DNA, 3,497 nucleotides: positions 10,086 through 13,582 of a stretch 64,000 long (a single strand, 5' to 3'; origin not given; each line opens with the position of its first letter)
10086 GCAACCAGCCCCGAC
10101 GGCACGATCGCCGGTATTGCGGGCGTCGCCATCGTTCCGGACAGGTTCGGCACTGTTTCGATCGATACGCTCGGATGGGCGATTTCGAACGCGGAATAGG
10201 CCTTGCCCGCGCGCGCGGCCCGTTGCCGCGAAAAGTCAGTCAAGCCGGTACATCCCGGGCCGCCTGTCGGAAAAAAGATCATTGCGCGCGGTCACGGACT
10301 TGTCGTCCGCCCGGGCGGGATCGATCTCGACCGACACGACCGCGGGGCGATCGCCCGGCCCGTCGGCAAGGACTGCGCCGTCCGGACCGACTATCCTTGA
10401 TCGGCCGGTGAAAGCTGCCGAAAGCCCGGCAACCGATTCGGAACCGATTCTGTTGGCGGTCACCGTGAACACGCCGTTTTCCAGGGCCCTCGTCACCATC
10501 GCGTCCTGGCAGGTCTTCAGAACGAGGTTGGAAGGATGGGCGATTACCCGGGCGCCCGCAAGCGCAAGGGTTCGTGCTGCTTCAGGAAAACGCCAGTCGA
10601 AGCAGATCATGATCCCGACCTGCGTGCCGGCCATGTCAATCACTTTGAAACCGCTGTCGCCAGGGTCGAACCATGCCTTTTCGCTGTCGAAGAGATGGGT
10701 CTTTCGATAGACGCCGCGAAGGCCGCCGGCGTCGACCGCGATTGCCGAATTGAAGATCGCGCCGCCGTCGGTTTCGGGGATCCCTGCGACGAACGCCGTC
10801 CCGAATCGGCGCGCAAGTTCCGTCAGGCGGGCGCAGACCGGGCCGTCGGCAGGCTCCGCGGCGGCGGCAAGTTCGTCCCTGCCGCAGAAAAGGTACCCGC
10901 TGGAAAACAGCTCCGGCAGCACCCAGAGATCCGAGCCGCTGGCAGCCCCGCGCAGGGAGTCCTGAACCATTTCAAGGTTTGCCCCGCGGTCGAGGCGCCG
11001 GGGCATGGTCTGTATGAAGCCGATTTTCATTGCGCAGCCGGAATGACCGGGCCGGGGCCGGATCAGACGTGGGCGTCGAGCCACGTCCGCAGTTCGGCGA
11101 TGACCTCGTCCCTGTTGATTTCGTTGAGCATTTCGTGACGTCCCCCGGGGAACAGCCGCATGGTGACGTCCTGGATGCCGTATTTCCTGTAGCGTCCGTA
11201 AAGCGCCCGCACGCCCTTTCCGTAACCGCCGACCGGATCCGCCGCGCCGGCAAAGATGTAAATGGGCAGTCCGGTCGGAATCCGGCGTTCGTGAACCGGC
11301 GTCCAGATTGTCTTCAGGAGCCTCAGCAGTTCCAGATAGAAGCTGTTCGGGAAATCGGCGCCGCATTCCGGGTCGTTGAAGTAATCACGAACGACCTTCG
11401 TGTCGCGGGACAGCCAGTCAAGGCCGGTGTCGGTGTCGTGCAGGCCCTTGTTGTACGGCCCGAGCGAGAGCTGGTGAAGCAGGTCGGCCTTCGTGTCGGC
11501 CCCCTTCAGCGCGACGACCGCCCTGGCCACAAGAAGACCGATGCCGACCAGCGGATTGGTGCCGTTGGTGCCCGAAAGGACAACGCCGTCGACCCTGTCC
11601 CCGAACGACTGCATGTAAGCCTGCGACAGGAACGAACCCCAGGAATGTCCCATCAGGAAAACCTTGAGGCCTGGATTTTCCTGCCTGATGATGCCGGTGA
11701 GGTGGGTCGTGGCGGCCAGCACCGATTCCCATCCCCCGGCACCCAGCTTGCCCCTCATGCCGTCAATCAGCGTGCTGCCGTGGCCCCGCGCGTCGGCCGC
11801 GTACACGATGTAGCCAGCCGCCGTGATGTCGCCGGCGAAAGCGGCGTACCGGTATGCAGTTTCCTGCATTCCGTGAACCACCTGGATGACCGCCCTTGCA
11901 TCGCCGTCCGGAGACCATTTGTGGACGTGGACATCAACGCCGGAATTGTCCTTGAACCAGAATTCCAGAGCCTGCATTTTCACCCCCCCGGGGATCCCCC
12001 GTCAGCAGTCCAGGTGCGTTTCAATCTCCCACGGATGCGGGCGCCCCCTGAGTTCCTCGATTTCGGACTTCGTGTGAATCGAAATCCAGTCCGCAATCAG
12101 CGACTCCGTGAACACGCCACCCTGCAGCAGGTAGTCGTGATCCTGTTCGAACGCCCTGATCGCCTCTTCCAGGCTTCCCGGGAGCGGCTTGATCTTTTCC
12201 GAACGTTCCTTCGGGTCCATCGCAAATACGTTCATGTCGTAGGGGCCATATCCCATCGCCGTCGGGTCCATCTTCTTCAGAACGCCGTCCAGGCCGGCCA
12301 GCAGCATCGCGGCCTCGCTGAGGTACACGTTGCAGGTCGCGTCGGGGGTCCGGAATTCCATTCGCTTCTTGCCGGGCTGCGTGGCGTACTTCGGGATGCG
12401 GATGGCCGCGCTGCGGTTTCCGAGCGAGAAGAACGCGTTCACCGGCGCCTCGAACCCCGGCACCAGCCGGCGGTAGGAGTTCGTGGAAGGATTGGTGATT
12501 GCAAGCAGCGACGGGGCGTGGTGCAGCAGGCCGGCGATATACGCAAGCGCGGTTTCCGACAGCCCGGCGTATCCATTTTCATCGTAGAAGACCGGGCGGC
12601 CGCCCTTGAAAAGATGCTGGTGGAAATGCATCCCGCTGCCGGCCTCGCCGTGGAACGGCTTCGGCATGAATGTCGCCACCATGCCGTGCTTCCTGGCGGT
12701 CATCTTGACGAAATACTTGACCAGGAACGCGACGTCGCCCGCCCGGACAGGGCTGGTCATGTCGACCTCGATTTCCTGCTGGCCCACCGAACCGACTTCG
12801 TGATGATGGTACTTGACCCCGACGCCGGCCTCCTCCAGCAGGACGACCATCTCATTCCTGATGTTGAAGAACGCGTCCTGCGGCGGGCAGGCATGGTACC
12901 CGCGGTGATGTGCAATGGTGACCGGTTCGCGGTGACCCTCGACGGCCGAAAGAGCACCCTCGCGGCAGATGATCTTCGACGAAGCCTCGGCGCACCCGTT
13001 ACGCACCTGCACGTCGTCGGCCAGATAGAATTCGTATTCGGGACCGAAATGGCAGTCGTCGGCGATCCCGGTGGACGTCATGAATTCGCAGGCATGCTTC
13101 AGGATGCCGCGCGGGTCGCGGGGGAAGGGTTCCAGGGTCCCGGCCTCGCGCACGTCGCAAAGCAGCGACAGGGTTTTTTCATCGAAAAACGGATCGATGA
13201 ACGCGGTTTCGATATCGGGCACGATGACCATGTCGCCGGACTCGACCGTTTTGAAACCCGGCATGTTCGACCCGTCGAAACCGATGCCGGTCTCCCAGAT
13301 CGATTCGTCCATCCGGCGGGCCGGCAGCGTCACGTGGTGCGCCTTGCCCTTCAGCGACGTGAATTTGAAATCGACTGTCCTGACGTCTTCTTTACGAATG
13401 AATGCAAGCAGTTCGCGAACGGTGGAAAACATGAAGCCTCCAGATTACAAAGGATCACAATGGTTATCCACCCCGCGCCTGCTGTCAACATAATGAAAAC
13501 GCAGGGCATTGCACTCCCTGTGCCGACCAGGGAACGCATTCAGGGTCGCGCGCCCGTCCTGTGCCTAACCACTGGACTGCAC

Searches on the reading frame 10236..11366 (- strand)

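Call 10: search_protein_families(library=pfam, proteins=[window:10236-11366:-], max_evalue=0.01)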
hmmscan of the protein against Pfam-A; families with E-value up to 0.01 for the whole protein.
window:10236-11366:- (376 aa): 1 family
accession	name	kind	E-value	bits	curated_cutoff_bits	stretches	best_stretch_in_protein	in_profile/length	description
PF00795.27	CN_hydrolase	-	1.2e-45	156.3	23.2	1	115-353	2-251/256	Carbon-nitrogen hydrolase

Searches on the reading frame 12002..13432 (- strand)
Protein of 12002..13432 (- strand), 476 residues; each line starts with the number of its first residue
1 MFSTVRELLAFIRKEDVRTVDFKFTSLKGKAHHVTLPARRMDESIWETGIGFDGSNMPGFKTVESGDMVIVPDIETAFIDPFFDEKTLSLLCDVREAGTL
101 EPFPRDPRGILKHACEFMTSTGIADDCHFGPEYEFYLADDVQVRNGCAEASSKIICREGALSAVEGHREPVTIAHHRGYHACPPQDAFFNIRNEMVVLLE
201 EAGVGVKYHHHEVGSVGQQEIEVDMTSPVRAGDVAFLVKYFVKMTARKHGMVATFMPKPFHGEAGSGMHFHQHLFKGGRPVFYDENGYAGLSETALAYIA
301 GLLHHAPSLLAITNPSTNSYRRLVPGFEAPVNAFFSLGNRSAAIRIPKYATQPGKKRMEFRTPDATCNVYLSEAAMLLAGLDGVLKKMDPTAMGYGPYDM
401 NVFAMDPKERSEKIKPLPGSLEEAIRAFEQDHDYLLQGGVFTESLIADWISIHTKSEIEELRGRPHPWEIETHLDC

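Call 10: search_protein_families(library=pfam, proteins=[window:12002-13432:-], max_evalue=0.01)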
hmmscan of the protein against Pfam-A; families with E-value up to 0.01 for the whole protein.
window:12002-13432:- (476 aa): 2 families
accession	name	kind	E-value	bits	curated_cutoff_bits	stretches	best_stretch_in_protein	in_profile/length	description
PF00120.29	Gln-synt_C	-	2.1e-109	366.2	24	1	105-472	2-343/344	Glutamine synthetase, catalytic domain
PF03951.24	Gln-synt_N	-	2.3e-26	91.7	33.4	1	16-95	1-80/82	Glutamine synthetase, beta-Grasp domain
